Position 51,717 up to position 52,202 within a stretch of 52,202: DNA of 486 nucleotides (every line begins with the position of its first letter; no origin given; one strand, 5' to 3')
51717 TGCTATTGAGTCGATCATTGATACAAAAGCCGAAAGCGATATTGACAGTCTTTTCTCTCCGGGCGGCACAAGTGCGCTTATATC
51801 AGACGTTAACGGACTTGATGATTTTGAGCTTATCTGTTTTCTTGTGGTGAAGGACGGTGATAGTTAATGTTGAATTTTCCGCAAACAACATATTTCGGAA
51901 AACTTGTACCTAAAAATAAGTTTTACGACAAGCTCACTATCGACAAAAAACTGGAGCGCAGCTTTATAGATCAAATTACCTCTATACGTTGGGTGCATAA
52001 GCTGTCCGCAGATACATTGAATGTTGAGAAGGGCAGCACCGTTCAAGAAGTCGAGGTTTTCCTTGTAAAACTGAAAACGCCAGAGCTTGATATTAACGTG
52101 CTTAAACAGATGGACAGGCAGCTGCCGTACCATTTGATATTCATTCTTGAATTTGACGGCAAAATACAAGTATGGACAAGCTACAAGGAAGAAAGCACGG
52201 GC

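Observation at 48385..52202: HTH - SNF2 ATPase - DUF4391 module: candidate uncharacterised defence / RM-like system running off the window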

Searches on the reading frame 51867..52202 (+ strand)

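Call 5: search_protein_families(library=pfam, proteins=[window:51867-52202:+], max_evalue=0.01)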
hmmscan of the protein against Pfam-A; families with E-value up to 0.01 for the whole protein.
window:51867-52202:+ (112 aa): 1 family
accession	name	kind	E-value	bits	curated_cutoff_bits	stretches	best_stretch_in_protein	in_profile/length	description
PF14335.11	DUF4391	-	1.4e-30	107.3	29.9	1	2-108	1-111/232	Domain of unknown function (DUF4391)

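Call 6: search_protein_families(library=padloc, proteins=[window:51867-52202:+], max_evalue=0.01)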
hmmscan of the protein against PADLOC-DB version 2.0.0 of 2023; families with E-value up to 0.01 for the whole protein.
window:51867-52202:+ (112 aa): 0 families

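Call 9: search_protein_families(library=ncbifam, proteins=[window:51867-52202:+], max_evalue=0.01)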
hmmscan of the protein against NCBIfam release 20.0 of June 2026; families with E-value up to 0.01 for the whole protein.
window:51867-52202:+ (112 aa): 0 families
